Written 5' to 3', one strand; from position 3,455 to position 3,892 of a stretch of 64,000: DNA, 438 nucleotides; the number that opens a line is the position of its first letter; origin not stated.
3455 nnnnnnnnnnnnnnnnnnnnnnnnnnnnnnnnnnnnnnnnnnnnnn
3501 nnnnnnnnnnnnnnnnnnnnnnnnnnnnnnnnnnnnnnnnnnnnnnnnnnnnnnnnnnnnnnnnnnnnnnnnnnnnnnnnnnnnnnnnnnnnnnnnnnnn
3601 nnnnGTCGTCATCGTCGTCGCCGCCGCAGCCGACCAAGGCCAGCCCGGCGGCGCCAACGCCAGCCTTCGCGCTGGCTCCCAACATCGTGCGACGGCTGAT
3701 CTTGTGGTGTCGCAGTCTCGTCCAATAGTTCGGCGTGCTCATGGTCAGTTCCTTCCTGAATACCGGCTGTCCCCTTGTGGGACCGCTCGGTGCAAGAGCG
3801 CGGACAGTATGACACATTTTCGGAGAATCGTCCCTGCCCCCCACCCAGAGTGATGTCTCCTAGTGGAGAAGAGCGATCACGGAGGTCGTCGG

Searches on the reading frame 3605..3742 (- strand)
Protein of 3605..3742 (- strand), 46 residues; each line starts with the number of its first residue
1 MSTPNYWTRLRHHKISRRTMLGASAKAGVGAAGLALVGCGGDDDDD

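Call 25: find_related_loci(query=A2, collection=genome_contigs, flank=10000)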
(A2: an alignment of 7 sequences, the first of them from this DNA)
Query A2 (46 aa) in genome_contigs; peptide patterns used: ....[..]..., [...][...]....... (x = any residue, [..] = any of these).
586 stretches matched a pattern (row limit reached: there are more); 211 encode a relative of the query (tblastn E <= 1e-3); the best 80 are kept; 80 distinct loci.
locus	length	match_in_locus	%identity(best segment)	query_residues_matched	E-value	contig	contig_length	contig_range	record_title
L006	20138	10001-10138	85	1-46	4e-21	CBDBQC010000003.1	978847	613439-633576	MAG: Dehalococcoidia bacterium isolate 3b5922da-460a-4212-a651-5a23880356d2 genome assembly, contig: contig_3, whole gen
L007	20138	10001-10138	80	1-46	4e-20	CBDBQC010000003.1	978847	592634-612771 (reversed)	MAG: Dehalococcoidia bacterium isolate 3b5922da-460a-4212-a651-5a23880356d2 genome assembly, contig: contig_3, whole gen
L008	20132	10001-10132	86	1-44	2e-19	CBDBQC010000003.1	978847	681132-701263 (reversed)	MAG: Dehalococcoidia bacterium isolate 3b5922da-460a-4212-a651-5a23880356d2 genome assembly, contig: contig_3, whole gen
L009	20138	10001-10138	83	1-46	3e-19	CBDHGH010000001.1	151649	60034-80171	MAG: Dehalococcoidia bacterium isolate 575575bf-984b-4cd3-a7b8-18ad3858fffb genome assembly, contig: contig_1, whole gen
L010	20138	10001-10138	83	1-46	4e-19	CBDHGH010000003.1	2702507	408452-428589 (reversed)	MAG: Dehalococcoidia bacterium isolate 575575bf-984b-4cd3-a7b8-18ad3858fffb genome assembly, contig: contig_3, whole gen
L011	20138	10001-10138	83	1-46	4e-19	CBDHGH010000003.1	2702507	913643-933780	MAG: Dehalococcoidia bacterium isolate 575575bf-984b-4cd3-a7b8-18ad3858fffb genome assembly, contig: contig_3, whole gen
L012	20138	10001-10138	83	1-46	4e-19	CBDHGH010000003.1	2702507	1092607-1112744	MAG: Dehalococcoidia bacterium isolate 575575bf-984b-4cd3-a7b8-18ad3858fffb genome assembly, contig: contig_3, whole gen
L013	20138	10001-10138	72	1-46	8e-19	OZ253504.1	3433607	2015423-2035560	MAG: Dehalococcoidia bacterium isolate 231ea081-d24a-4d48-806f-feb732625d76 genome assembly, chromosome: 1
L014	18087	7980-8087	97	5-40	8e-19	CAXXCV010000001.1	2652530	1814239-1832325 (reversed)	MAG: Dehalococcoidia bacterium isolate f314fda6-7770-4086-b832-64b1c017fe61 genome assembly, contig: contig_1, whole gen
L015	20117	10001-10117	90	1-39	1e-18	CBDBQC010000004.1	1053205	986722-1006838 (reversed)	MAG: Dehalococcoidia bacterium isolate 3b5922da-460a-4212-a651-5a23880356d2 genome assembly, contig: contig_4, whole gen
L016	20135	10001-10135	80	1-45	8e-19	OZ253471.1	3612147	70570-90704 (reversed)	MAG: Dehalococcoidia bacterium isolate 41ac3497-52d9-4345-8c76-2a61940320b0 genome assembly, chromosome: 1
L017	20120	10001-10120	88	1-40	1e-18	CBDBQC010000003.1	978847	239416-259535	MAG: Dehalococcoidia bacterium isolate 3b5922da-460a-4212-a651-5a23880356d2 genome assembly, contig: contig_3, whole gen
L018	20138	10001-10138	80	1-46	2e-18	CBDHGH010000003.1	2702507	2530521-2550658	MAG: Dehalococcoidia bacterium isolate 575575bf-984b-4cd3-a7b8-18ad3858fffb genome assembly, contig: contig_3, whole gen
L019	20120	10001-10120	88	1-40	2e-18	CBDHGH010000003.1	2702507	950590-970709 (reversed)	MAG: Dehalococcoidia bacterium isolate 575575bf-984b-4cd3-a7b8-18ad3858fffb genome assembly, contig: contig_3, whole gen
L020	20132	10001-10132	80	1-44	4e-18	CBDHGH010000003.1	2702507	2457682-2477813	MAG: Dehalococcoidia bacterium isolate 575575bf-984b-4cd3-a7b8-18ad3858fffb genome assembly, contig: contig_3, whole gen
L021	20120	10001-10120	88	1-40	8e-18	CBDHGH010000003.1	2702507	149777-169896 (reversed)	MAG: Dehalococcoidia bacterium isolate 575575bf-984b-4cd3-a7b8-18ad3858fffb genome assembly, contig: contig_3, whole gen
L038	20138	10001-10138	65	1-46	1e-16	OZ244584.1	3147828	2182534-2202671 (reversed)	MAG: Dehalococcoidia bacterium isolate 6f5e74ac-264d-476d-87d8-581b930f35c8 genome assembly, chromosome: 1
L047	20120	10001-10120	75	1-40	8e-16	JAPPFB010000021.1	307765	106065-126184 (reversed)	MAG: Chloroflexota bacterium isolate RHO1_bin_20 NODE_30_length_307765_cov_33.287612, whole genome shotgun sequence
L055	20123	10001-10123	71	1-41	1e-14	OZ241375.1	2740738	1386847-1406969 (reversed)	MAG: Dehalococcoidia bacterium isolate b07fa7da-9862-47df-848d-64ec3822ffc5 genome assembly, chromosome: 1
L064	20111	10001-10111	68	5-41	1e-13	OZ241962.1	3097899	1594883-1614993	MAG: Dehalococcoidia bacterium isolate 3270897d-fe61-4464-a15a-05fd473d2b13 genome assembly, chromosome: 1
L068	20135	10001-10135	76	1-45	2e-13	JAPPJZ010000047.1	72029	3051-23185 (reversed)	MAG: Chloroflexota bacterium isolate RHO2_bin_60 NODE_631_length_72029_cov_13.182774, whole genome shotgun sequence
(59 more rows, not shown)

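Call 30: search_protein_families(library=pfam, proteins=[L064:2569-4182:-, L064:2-1720:-, L064:1534-2550:-, L013:3-3419:+, L017:14668-16254:+, L017:15716-17914:+, L038:11839-13485:+])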
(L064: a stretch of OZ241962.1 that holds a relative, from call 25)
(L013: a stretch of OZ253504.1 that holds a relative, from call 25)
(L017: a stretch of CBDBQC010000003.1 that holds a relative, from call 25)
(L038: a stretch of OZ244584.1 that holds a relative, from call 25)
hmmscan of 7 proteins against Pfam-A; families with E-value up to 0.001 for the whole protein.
L064:2569-4182:- (538 aa): 7 families
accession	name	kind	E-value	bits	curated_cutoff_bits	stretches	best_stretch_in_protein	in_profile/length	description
PF00005.33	ABC_tran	-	2.8e-61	206.5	25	2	289-439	2-136/137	ABC transporter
PF02463.25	SMC_N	-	7.1e-11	42.4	40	1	300-486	26-213/220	RecF/RecN/SMC N terminal domain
PF13304.12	AAA_21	-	1.2e-10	42.4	27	1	138-202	235-301/304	AAA domain, putative AbiEii toxin, Type IV TA system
PF13555.12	AAA_29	-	5.1e-07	29.8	27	0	292-326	16-50/61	P-loop containing region of AAA domain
PF13401.12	AAA_22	-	5.9e-06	27.1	27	1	301-468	8-121/130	AAA domain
PF03193.22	RsgA_GTPase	-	7.1e-05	23.1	30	0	291-330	100-138/174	RsgA GTPase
PF08352.17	oligo_HPY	-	0.00054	20.7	27.1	0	220-252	1-33/65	Oligopeptide/dipeptide transporter, C-terminal region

L064:2-1720:- (573 aa): 2 families
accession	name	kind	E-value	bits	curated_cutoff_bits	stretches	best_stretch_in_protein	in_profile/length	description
PF00005.33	ABC_tran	-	7.9e-26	91.7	25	1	433-573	2-130/137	ABC transporter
PF00664.28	ABC_membrane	-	1.6e-14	54.7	28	1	99-363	2-264/274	ABC transporter transmembrane region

L064:1534-2550:- (339 aa): 1 family
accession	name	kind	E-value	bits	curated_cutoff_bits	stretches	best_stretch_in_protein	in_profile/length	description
PF00296.26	Bac_luciferase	-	1.5e-51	176.1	27.9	1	1-300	1-309/314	Luciferase-like monooxygenase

L013:3-3419:+ (1139 aa): 8 families
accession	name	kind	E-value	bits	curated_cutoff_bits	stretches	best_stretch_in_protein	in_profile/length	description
PF01039.27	Carboxyl_trans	-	8.8e-69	232.8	22.3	1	642-1125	2-481/493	Carboxyl transferase domain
PF02786.22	CPSase_L_D2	-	1.8e-59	201.2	19.8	1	117-327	1-210/211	Carbamoyl-phosphate synthase L chain, ATP binding domain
PF00289.28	Biotin_carb_N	-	3.2e-40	137.5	25.5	1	5-112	2-110/110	Biotin carboxylase, N-terminal domain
PF02785.25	Biotin_carb_C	-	6.7e-29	100.6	32.4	1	342-452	1-107/108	Biotin carboxylase C-terminal domain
PF00364.28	Biotin_lipoyl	-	1.3e-11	44.6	22.1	1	529-594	2-72/73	Biotin-requiring enzyme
PF03255.19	ACCA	-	1.4e-07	31.4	23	1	949-1035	122-208/310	Acetyl co-enzyme A carboxylase carboxyltransferase-like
PF02222.28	ATP-grasp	-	5.9e-06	26.5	27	1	142-281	19-150/179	ATP-grasp domain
PF07478.18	Dala_Dala_lig_C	-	0.00084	19.3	24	0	154-294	36-173/204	D-ala D-ala ligase C-terminus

L017:14668-16254:+ (529 aa): 2 families
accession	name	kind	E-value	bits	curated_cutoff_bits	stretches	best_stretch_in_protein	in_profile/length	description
PF01039.27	Carboxyl_trans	-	8e-99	331.9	22.3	1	39-513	1-480/493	Carboxyl transferase domain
PF03255.19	ACCA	-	1.1e-05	25.2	23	1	359-414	138-193/310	Acetyl co-enzyme A carboxylase carboxyltransferase-like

L017:15716-17914:+ (733 aa): 2 families
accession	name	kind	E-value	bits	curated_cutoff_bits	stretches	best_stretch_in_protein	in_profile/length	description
PF01039.27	Carboxyl_trans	-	2.1e-101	340.4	22.3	1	242-717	1-480/493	Carboxyl transferase domain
PF03255.19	ACCA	-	0.00024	20.8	23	0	563-618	138-193/310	Acetyl co-enzyme A carboxylase carboxyltransferase-like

L038:11839-13485:+ (549 aa): 2 families
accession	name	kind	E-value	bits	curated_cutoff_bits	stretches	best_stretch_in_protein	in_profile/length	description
PF01039.27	Carboxyl_trans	-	2.7e-89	300.5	22.3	1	50-533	2-481/493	Carboxyl transferase domain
PF03255.19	ACCA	-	1.3e-05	25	23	1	308-443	59-201/310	Acetyl co-enzyme A carboxylase carboxyltransferase-like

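Call 31: find_homologous_proteins(query=L064:2569-4182:-, max_evalue=1e-30)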
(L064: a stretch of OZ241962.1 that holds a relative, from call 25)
Query L064:2569-4182:- (538 aa): 7494 proteins with E <= 1e-30 among 8000 candidates; the best 120 are listed.
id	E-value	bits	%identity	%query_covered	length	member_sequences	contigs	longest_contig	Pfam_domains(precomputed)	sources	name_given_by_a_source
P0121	0.0e+0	1119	100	99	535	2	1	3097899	PF00005.34,PF13555.13,PF13401.13,PF02463.26,PF13304.13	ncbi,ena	-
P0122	0.0e+0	1017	90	100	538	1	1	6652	PF00005.34,PF13555.13,PF13401.13,PF02463.26,PF13304.13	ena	-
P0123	2.8e-298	1008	90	100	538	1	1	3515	PF00005.34,PF13555.13,PF02463.26,PF08352.18,PF13304.13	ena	-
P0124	1.9e-297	1005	90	100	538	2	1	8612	PF00005.34,PF13555.13,PF02463.26,PF13304.13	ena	-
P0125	6.3e-296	1000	89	100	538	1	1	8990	PF00005.34,PF13555.13,PF13401.13,PF02463.26,PF08352.18,PF13304.13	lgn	-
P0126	1.3e-292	989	90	100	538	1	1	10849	PF00005.34,PF13555.13,PF13401.13,PF02463.26,PF08352.18,PF13304.13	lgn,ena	-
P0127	8.5e-289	976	87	100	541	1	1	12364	PF00005.34,PF13555.13,PF13401.13,PF02463.26,PF13304.13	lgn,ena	-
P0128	3.7e-275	931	84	100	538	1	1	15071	PF00005.34,PF13555.13,PF13401.13,PF02463.26,PF13304.13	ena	-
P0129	1.1e-269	913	82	100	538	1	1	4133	PF00005.34,PF13555.13,PF13401.13,PF02463.26,PF13304.13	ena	-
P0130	1.2e-269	913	82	100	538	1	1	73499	PF00005.34,PF13555.13,PF13401.13,PF02463.26,PF05621.18,PF13304.13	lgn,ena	-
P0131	1.4e-268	910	82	100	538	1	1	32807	PF00005.34,PF13555.13,PF13401.13,PF02463.26,PF13304.13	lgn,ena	-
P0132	1.6e-265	900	81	100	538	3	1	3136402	PF00005.34,PF13555.13,PF02463.26,PF13304.13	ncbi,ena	-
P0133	7.9e-263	891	80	100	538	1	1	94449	PF00005.34,PF13555.13,PF02463.26,PF13304.13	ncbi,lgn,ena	-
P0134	2.1e-262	889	80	100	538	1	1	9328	PF00005.34,PF13555.13,PF13401.13,PF02463.26,PF13304.13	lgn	-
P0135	1.1e-261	887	79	100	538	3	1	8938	PF00005.34,PF13555.13,PF13401.13,PF02463.26,PF08352.18,PF05621.18,PF13304.13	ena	-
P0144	3.2e-256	869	78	100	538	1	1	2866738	PF00005.34,PF13555.13,PF02463.26,PF05621.18,PF13304.13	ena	-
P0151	1.9e-174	599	58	98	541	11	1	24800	PF00005.34,PF13555.13,PF13401.13,PF03193.23,PF02463.26,PF08352.18,PF05621.18,PF13304.13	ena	-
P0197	2.0e-120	421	46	95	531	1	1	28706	PF00005.34,PF00004.36,PF13401.13,PF02463.26,PF13304.13,PF13191.13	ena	-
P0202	5.7e-119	416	44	98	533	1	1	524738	PF00005.34,PF13401.13,PF02463.26,PF13304.13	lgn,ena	-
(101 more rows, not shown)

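Call 46: search_protein_families(library=pfam, proteins=[L047:1468-2508:+, L047:2512-3495:+, L047:3538-4485:+, L047:4489-4986:+, L047:6858-7937:+, L047:8008-9849:+, L047:13912-14997:-, L038:13664-15322:-, L017:17918-19306:+, L013:13007-14311:+])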
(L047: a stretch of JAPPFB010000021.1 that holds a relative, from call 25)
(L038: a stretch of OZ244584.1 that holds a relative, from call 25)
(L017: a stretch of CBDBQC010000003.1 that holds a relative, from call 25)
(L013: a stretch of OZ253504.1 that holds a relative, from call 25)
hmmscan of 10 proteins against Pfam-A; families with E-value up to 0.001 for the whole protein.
L047:1468-2508:+ (347 aa): 2 families
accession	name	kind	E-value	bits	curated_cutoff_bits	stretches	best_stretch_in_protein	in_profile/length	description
PF02774.23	Semialdhyde_dhC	-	4.4e-41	141.5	26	1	145-328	1-184/184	Semialdehyde dehydrogenase, dimerisation domain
PF01118.30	Semialdhyde_dh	-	6.1e-29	101.3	26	1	12-126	1-120/121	Semialdehyde dehydrogenase, NAD binding domain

L047:2512-3495:+ (328 aa): 1 family
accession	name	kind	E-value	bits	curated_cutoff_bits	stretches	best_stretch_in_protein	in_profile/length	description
PF00248.27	Aldo_ket_red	-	1.1e-48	166.3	24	1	32-316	2-288/291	Aldo/keto reductase family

L047:3538-4485:+ (316 aa): 1 family
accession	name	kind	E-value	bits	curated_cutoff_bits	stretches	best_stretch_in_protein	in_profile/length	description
PF00701.28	DHDPS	-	1.2e-87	293.8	22.1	1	22-308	3-287/289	Dihydrodipicolinate synthetase family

L047:4489-4986:+ (166 aa): 0 families

L047:6858-7937:+ (360 aa): 3 families
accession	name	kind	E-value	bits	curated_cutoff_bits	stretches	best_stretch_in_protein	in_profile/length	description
PF15902.12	Sortilin-Vps10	-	2.2e-18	66.8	33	2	232-349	3-116/446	Sortilin, neurotensin receptor 3,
PF02012.26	BNR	-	7.2e-09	34.8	27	0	288-298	1-11/12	BNR/Asp-box repeat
PF14870.12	PSII_BNR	-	1.6e-07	31.3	27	0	75-195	23-137/303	Photosynthesis system II assembly factor YCF48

L047:8008-9849:+ (614 aa): 0 families

L047:13912-14997:- (362 aa): 0 families

L038:13664-15322:- (553 aa): 1 family
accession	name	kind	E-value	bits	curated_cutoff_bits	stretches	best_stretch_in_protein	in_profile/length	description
PF00118.29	Cpn60_TCP1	-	6.9e-74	249.7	34.3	1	32-533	1-488/490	TCP-1/cpn60 chaperonin family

L017:17918-19306:+ (463 aa): 1 family
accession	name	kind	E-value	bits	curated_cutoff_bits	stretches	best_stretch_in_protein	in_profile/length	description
PF02515.22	CoA_transf_3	-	8.3e-93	311.8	23.3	1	33-420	2-366/366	CoA-transferase family III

L013:13007-14311:+ (435 aa): 1 family
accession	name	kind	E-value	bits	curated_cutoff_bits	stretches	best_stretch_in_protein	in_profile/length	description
PF00202.27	Aminotran_3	-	1.7e-82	277.7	30.5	1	32-429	13-403/403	Aminotransferase class-III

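Call 47: find_encoding_contigs(protein=P0151, flank=10000, max_places=2)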
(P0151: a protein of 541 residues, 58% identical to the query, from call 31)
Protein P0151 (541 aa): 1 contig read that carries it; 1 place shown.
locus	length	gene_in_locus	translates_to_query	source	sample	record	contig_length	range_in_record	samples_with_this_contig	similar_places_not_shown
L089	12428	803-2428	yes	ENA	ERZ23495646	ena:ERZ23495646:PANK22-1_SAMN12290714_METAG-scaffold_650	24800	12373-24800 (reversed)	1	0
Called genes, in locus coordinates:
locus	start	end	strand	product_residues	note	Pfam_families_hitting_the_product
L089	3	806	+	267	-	?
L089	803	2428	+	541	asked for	PF03193:RsgA_GTPase (faint), PF00005:ABC_tran, PF02463:SMC_N (faint), PF05621:TniB (faint), PF13555:AAA_29 (faint), PF00005:ABC_tran, PF13401:AAA_22 (weak), PF13304:AAA_21 (weak), +1 more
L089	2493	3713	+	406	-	PF02515:CoA_transf_3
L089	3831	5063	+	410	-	PF13407:Peripla_BP_4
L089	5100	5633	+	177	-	PF03167:UDG (weak)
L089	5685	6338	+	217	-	-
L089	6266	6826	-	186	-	PF00805:Pentapeptide (weak), PF13599:Pentapeptide_4, PF13576:Pentapeptide_3 (faint), PF00805:Pentapeptide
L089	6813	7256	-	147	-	-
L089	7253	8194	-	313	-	PF02558:ApbA, PF08546:ApbA_C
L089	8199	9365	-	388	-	PF01266:DAO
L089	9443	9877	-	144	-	PF12867:DinB_2 (faint)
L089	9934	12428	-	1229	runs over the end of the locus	PF00041:fn3 (faint)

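Call 48: find_encoding_contigs(protein=P0144, flank=10000, max_places=1)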
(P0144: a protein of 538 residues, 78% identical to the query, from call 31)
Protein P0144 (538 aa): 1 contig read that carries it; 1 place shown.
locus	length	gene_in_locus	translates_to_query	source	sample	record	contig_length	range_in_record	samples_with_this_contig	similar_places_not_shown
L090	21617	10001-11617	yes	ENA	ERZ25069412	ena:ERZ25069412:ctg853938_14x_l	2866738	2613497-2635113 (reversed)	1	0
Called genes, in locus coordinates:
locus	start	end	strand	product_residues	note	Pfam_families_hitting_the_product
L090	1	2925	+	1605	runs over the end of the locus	PF00041:fn3 (weak)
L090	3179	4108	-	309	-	PF12733:Cadherin-like (weak)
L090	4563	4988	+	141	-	-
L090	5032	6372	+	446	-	PF05977:MFS_3 (weak), PF07690:MFS_1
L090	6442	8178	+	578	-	PF00496:SBP_bac_5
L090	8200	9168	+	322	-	PF19300:BPD_transp_1_N, PF00528:BPD_transp_1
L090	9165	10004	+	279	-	PF00528:BPD_transp_1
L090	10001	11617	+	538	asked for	PF00005:ABC_tran, PF05621:TniB (faint), PF13304:AAA_21 (faint), PF13555:AAA_29 (faint), PF02463:SMC_N (weak), PF00005:ABC_tran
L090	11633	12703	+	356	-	PF00296:Bac_luciferase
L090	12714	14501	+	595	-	PF00664:ABC_membrane, PF00005:ABC_tran, PF02463:SMC_N (faint)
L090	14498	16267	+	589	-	PF00664:ABC_membrane, PF00005:ABC_tran, PF02463:SMC_N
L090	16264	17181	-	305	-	PF13384:HTH_23, PF13518:HTH_28, PF13551:HTH_29, PF13565:HTH_32 (weak), PF00665:rve, PF13683:rve_3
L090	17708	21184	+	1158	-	-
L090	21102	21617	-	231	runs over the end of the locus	-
